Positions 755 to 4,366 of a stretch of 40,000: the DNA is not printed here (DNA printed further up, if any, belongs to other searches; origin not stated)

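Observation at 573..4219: Stand-alone helicase-nuclease fusion (1104 aa) with a small upstream partner ORF: candidate second defence system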

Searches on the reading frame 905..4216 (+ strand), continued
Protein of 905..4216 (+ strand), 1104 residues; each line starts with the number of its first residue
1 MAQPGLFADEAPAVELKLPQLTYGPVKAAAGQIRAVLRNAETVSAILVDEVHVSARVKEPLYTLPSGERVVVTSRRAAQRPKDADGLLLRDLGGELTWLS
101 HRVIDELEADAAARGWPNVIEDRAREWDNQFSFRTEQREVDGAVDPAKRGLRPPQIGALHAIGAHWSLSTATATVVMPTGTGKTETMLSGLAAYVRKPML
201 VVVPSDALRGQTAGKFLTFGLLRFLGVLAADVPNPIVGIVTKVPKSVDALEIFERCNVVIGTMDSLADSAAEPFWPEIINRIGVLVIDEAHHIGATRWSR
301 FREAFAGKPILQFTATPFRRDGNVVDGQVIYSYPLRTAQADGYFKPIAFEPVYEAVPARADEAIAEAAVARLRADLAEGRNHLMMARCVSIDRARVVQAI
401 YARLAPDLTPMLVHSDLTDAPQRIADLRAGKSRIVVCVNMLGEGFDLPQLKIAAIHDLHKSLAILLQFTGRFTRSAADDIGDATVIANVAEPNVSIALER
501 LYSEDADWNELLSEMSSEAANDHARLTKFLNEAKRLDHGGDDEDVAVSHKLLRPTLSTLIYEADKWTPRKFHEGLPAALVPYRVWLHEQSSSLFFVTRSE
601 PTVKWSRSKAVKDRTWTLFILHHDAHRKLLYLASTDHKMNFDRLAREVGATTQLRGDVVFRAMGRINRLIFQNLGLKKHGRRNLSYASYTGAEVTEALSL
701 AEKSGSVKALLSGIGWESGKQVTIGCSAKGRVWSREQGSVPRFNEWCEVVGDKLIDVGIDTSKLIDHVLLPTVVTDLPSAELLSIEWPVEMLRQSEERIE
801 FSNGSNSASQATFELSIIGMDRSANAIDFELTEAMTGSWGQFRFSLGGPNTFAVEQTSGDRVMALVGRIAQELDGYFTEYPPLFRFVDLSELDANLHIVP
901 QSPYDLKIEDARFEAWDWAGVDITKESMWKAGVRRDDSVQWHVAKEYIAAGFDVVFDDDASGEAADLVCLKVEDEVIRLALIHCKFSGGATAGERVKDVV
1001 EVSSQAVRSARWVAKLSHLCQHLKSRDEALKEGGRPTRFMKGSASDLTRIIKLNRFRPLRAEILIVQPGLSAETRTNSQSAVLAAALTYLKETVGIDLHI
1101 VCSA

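Call 18: find_related_loci(query=window:905-4216:+, collection=genome_contigs, flank=6000)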
Query window:905-4216:+ (1104 aa) in genome_contigs; peptide patterns used: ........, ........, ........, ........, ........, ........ (x = any residue, [..] = any of these).
76 stretches matched a pattern; 65 encode a relative of the query (tblastn E <= 1e-3); 65 distinct loci.
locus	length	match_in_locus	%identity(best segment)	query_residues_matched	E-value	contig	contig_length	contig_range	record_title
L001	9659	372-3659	74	6-1103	0e+0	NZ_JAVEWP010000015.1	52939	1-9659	MAG: Phenylobacterium sp. isolate BF4_149 NODE_1724_length_52939_cov_6.379043_Biofilm4, whole genome shotgun sequence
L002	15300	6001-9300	73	1-1103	0e+0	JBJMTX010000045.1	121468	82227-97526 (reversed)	MAG: Allosphingosinicella sp. isolate H1_18_all_fractions_metab_conc_62_68_16 k255_6288829, whole genome shotgun sequenc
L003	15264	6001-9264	65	16-1103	0e+0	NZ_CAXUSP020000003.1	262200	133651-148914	Pararhizobium sp. LjRoot235 LJR235c3, whole genome shotgun sequence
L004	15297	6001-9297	64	1-1103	0e+0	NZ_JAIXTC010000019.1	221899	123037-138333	MAG: Brevundimonas sp. isolate C8_MAG_00024 pond_C8_MAG_00024_000000000028, whole genome shotgun sequence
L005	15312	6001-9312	63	1-1104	0e+0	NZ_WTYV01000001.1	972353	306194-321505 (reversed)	Alteraurantiacibacter buctensis strain M0322 NODE_1_length_972387, whole genome shotgun sequence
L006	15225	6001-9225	59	31-1103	0e+0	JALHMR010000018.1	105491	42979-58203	MAG: Rhodospirillaceae bacterium isolate Bin_39_2_2 c_000000001216, whole genome shotgun sequence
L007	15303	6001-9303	67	3-1104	0e+0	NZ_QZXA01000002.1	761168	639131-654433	Mesorhizobium jarvisii strain LMG 28313 NODE_2_length_761168_cov_11.1714, whole genome shotgun sequence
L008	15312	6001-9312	58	1-1104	0e+0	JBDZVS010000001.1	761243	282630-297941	MAG: Hyphomicrobiales bacterium isolate PE_dung12 NODE_4_length_761243, whole genome shotgun sequence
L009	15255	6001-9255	55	16-1103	0e+0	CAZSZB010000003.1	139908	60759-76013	MAG TPA_asm: uncultured Candidatus Saccharibacteria bacterium isolate binchicken_co173_41 genome assembly, contig: NODE_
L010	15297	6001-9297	64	7-1104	0e+0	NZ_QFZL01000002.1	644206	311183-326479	Sphingosinithalassobacter portus strain FM6 Scaffold2_1, whole genome shotgun sequence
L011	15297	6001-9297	64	1-1103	0e+0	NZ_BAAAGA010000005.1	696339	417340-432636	Brevundimonas kwangchunensis strain JCM 12928 sequence05, whole genome shotgun sequence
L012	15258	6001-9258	53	16-1103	0e+0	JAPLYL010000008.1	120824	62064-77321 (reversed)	MAG: Candidatus Parcubacteria bacterium isolate LacPavin_0920_WC57_MAG_42_180 LacPavin_0920_WC57_scaffold_862809, whole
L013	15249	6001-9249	52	16-1103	0e+0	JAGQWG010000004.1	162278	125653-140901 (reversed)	MAG: Ignavibacteriae bacterium isolate HKST-UBA122 2012-05-30_1_(paired)_contig_1499, whole genome shotgun sequence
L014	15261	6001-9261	53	15-1103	0e+0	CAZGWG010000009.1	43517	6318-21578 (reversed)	MAG TPA_asm: uncultured Sphingobacterium sp. isolate SRP193066_co1_54 genome assembly, contig: NODE_1008_length_43517_co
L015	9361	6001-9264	54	16-1104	0e+0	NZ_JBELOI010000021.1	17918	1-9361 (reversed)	Castellaniella sp. GW247-6E4 NODE_21_length_17918_cov_96.771145, whole genome shotgun sequence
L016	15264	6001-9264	54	16-1104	0e+0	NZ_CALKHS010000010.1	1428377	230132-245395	MAG: uncultured Castellaniella sp. isolate SRR3997478_bin.95_CONCOCT_v1.1_MAG ERZ778018.1, whole genome shotgun sequence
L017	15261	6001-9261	52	16-1104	0e+0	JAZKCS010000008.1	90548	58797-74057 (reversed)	MAG: Bacteroidota bacterium isolate DC_HB_01_SPN181219-bin004 DCHB01SPN_B004_0_000000000008, whole genome shotgun sequen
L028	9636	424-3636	53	31-1103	0e+0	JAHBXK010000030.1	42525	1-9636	MAG: Phycisphaeraceae bacterium isolate ACE_PLA18 PLA18_30, whole genome shotgun sequence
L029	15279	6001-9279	56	10-1104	0e+0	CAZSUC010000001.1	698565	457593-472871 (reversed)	MAG TPA_asm: uncultured Candidatus Saccharibacteria bacterium isolate SRP294416_co1_70 genome assembly, contig: NODE_1_l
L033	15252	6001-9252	47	15-1104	0e+0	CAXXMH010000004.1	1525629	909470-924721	MAG: Pseudomonadales bacterium isolate 82f3ac27-4bc5-4c66-a35b-9464a7289bd9 genome assembly, contig: contig_4, whole gen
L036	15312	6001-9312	64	1-1104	0e+0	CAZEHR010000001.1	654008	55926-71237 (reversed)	MAG TPA_asm: uncultured Sphingobium sp. isolate binchicken_co199_141 genome assembly, contig: NODE_7_length_654008_cov_2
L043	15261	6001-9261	52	16-1104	0e+0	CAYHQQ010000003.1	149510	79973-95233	MAG TPA_asm: uncultured Phycisphaeraceae bacterium isolate ERP119705_co14_540 genome assembly, contig: NODE_43_length_14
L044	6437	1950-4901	39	98-1104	0e+0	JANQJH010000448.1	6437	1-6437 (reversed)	MAG: Verrucomicrobiales bacterium isolate PL25a_bin.108 k99_468076, whole genome shotgun sequence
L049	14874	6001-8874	38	150-1104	0e+0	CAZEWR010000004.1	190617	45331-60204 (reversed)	MAG TPA_asm: uncultured Fimbriimonas sp. isolate binchicken_co183_70 genome assembly, contig: NODE_84_length_190617_cov_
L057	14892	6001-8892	36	128-1104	6e-163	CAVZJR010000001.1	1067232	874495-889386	MAG: uncultured Solirubrobacterales bacterium isolate MFD01138.bin.2.63 genome assembly, contig: contig_27897, whole gen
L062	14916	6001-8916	38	127-1104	0e+0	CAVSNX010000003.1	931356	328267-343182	MAG: uncultured Acidobacteriota bacterium isolate MFD03346.bin.1.51 genome assembly, contig: contig_12025, whole genome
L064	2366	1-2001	33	431-1104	2e-95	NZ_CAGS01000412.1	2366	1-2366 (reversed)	Nitrolancea hollandica Lb, whole genome shotgun sequence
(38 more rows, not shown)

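Call 42: predict_structure(alignment_id=A2)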
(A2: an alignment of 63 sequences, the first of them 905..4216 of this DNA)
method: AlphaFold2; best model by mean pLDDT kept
length: 1104 residues; sequences in the alignment: 63
mean_pLDDT: 81.0   pTM: 0.52
mean pLDDT of the five models: 81.0, 79.4, 77.7, 73.2, 73.2
residues with pLDDT >= 90: 373; 70-90: 518; 50-70: 164; < 50: 49
segments of 3 or more residues with pLDDT < 50: 1-9, 442-444, 514-518, 542-547, 676-688, 705-707
pLDDT, mean of each block of 10 residues (from residue 1): 43 86 92 93 90 86 92 89 92 90 93 93 92 88 83 91 87 81 89 94 82 89 91 94 90 95 85 89 89 65 83 70 62 72 72 72 91 92 87 90 94 80 81 82 61 77 55 63 77 51 55 50 62 70 47 79 92 86 86 86 68 77 94 82 91 83 77 50 40 55 53 70 79 81 89 86 67 83 85 74 87 89 93 90 89 92 86 90 87 82 75 89 87 89 95 94 92 91 80 74 89 81 83 84 82 74 90 85 88 83 88
secondary structure, 60 per line:
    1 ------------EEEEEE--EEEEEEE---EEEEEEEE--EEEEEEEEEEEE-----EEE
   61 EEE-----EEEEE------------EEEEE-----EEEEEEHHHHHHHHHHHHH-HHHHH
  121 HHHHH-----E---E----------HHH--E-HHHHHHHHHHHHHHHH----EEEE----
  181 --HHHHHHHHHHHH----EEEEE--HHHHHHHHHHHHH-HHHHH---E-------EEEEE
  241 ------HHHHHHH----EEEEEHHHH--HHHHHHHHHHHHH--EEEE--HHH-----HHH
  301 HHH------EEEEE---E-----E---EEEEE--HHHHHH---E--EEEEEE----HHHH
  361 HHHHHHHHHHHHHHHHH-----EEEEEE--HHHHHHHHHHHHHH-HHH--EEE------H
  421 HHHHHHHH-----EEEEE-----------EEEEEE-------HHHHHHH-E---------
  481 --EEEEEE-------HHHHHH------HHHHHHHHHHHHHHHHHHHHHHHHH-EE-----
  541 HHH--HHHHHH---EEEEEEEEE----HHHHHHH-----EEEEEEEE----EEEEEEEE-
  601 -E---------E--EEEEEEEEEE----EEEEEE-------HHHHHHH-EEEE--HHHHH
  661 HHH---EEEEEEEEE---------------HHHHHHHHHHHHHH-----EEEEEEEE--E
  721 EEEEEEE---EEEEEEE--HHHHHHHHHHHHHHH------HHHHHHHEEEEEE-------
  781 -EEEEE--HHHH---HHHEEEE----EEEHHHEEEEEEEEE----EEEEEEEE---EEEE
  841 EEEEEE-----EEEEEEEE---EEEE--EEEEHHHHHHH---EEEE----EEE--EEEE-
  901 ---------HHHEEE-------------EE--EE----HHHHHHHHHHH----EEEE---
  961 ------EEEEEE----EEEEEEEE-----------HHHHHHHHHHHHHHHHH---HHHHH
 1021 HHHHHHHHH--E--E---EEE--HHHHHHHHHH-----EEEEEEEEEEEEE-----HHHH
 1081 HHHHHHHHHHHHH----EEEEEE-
elements in order (helices of 4 or more, strands of 3 or more residues): E13-18 E21-27 E31-38 E41-52 E58-63 E69-73 E86-90 E96-101 H102-114 H116-125 H153-168 E173-176 H183-194 E199-203 H206-218 H220-224 E236-240 H247-253 E258-262 H263-266 H269-281 E284-287 H298-303 E310-314 E328-332 H335-340 E347-352 H357-377 E383-388 H391-404 E411-413 H420-428 E434-438 E450-455 H463-469 E483-488 H496-501 H508-532 H546-551 E555-563 H568-574 E580-587 E592-599 E615-624 E629-634 H642-648 E650-653 H656-663 E667-675 H691-704 E710-717 E720-727 E731-737 H740-754 H761-767 E768-773 E782-786 H789-792 E799-802 E807-809 E813-821 E826-833 E837-846 E852-859 E863-866 E869-872 H873-879 E883-886 E891-893 E896-899 E913-915 H939-949 E954-957 E967-972 E977-984 H996-1012 H1016-1029 E1039-1041 H1044-1053 E1059-1071 H1077-1093 E1098-1103

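Call 45: fold_search(model_id=the predicted structure, library=pdb)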
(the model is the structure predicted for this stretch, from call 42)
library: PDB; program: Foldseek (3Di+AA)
matches with E <= 10: 1444; with E <= 0.001: 635
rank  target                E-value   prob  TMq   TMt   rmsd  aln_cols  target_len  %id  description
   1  6jde_A                2.1e-14  1.00  0.25  0.46  13.8       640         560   15  crystal structure of a DNA repair protein (released 2019-06-26)
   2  2eyq_B                4.7e-14  1.00  0.22  0.21  26.3       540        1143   16  Crystal structure of Escherichia coli transcription-repair coupling factor (released 2006-02-28)
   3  7r7j_B                1.6e-13  1.00  0.26  0.46  13.7       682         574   15  Crystal structure of RadD with ADP (released 2022-04-13)
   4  8h5y_A                3.2e-13  1.00  0.23  0.43   5.2       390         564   20  Crystal structure of RadD- ADP complex (released 2023-10-18)
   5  8h5y_B                3.4e-13  1.00  0.24  0.44  15.0       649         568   17  Crystal structure of RadD- ADP complex (released 2023-10-18)
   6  2eyq_A                5.0e-13  1.00  0.22  0.21  25.5       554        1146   15  Crystal structure of Escherichia coli transcription-repair coupling factor (released 2006-02-28)
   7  8h5z_A                7.3e-13  1.00  0.23  0.44   5.3       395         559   21  Crystal structure of RadD/ATP analogue complex (released 2023-10-18)
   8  6jde_B                2.7e-12  1.00  0.24  0.43   5.7       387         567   21  crystal structure of a DNA repair protein (released 2019-06-26)
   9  8h5z_B                3.0e-12  1.00  0.24  0.44  14.0       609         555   16  Crystal structure of RadD/ATP analogue complex (released 2023-10-18)
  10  6acx_A                3.1e-12  1.00  0.23  0.22  26.4       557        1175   14  Crystal structure of Mycobacterium smegmatis Mfd in complex with ADP + Pi at 3.5 A resolution. (released 2019-08-28)
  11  9n11_A                4.8e-12  1.00  0.24  0.25  21.5       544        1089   14  Mfd-bound E.coli RNA polymerase elongation complex + ADP-BeF3 - L1.5 state (released 2025-10-15)
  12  5tnu_A                1.0e-11  1.00  0.14  0.31  20.0       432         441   19  S. tokodaii XPB II crystal structure at 3.0 Angstrom resolution (released 2017-11-01)
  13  6x2f_A                1.5e-11  1.00  0.24  0.24  24.6       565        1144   15  Mfd-bound E.coli RNA polymerase elongation complex - L2 state (released 2021-02-03)
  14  7r7j_A                1.6e-11  1.00  0.24  0.44   5.3       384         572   21  Crystal structure of RadD with ADP (released 2022-04-13)
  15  6ac8_A                1.6e-11  1.00  0.23  0.22  26.6       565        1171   13  Crystal structure of Mycobacterium smegmatis Mfd at 2.75 A resolution (released 2019-08-28)
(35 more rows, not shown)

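Call 48: search_dna_similar(query=window:905-4216:+, collection=plasmids, mode=protein, max_evalue=1e-20, max_rows=25)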
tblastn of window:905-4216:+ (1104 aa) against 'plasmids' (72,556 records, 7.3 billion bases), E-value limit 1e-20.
Records with a match: 71; places in all: 75; records where one place covers at least 80% of the query: 59.
Best place of each record, by identity: 60-80% 1; <60% 70.
By first word of the organism name: Klebsiella 10; Rhizobium 6; Streptomyces 5; Agrobacterium 4; Bacillus 4; Acinetobacter 4; Sulfitobacter 3; Bradyrhizobium 3; Pseudomonas 3; Halorussus 3; and 23 more.
By predicted mobility (MOB-suite, as given by PLSDB): non-mobilizable 30; conjugative 25; mobilizable 16.
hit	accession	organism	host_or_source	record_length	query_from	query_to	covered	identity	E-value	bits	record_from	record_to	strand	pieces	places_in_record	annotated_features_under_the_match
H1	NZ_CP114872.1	Caulobacter sp. NIBR2454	Paralichthys olivaceus,cell ...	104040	1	1103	100%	67.9%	0e+0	1500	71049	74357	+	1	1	DEAD/DEAH box helicase family protein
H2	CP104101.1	Phaeobacter sp. G2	cell culture,Emiliania huxleyi RCC1216 ...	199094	127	1104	89%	38.9%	1e-172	571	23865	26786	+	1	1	DEAD/DEAH box helicase family protein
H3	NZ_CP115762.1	Paracoccus sp. SCSIO 75233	cell culture,sediment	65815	127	1104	89%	38.9%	6e-172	568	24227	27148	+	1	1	DEAD/DEAH box helicase family protein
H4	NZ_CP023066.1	Sinorhizobium sp. CCBAU 05631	G.max,nodule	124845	110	1104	90%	38.1%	1e-172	571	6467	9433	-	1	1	DEAD/DEAH box helicase family protein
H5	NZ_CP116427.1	Sulfitobacter faviae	Hexacorallia,culture,Cold water coral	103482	127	1104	89%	38.7%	3e-171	566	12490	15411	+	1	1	DEAD/DEAH box helicase family protein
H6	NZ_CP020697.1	Sulfitobacter sp. D7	calanoid copepod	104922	127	1104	89%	38.7%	3e-171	566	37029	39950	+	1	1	DEAD/DEAH box helicase family protein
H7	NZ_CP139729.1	Sulfitobacter faviae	Bacterial Culture,hydrothermal vent ...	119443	127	1104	89%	38.7%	3e-171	566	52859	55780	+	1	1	DEAD/DEAH box helicase family protein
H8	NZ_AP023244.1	Mesorhizobium sp. 113-3-3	Lotus japonicus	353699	143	1104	87%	38.4%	5e-171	566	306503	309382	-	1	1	DEAD/DEAH box helicase family protein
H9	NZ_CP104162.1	Rhizobium sp. CB3060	Leucaena leucocephala,cell culture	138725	125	1103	89%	37.1%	8e-163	542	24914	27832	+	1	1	DEAD/DEAH box helicase family protein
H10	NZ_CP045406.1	Roseovarius sp. THAF9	pure culture,Surface of a polyethylene ...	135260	127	1103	88%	36.8%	6e-165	548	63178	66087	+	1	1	DEAD/DEAH box helicase family protein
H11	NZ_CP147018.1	Bernardetia sp. Wsw4-3y2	Red alga,Red algae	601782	105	1103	90%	35.4%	2e-171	567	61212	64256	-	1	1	DEAD/DEAH box helicase family protein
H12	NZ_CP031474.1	Vibrio coralliilyticus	Oyster larvae,Bacterium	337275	124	1103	89%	36.1%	4e-153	514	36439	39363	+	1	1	DEAD/DEAH box helicase family protein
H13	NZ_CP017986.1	Klebsiella pneumoniae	Homo sapiens,anal swab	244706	121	1103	89%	35.8%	4e-174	575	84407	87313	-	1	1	DEAD/DEAH box helicase family protein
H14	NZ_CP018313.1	Klebsiella pneumoniae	Homo sapiens,nose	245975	121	1103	89%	35.8%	4e-174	575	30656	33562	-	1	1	DEAD/DEAH box helicase family protein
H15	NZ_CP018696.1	Klebsiella pneumoniae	Homo sapiens,abdominal drain fluid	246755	121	1103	89%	35.8%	4e-174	575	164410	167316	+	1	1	DEAD/DEAH box helicase family protein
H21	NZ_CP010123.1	Escherichia coli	cow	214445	117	1103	89%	35.5%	9e-153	513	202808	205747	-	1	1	DEAD/DEAH box helicase family protein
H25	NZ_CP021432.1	Yoonia vestfoldensis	Skeletonema marinoi strain RO5AC,Cell ...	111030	124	1104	89%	35.5%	2e-159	532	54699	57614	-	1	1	DEAD/DEAH box helicase family protein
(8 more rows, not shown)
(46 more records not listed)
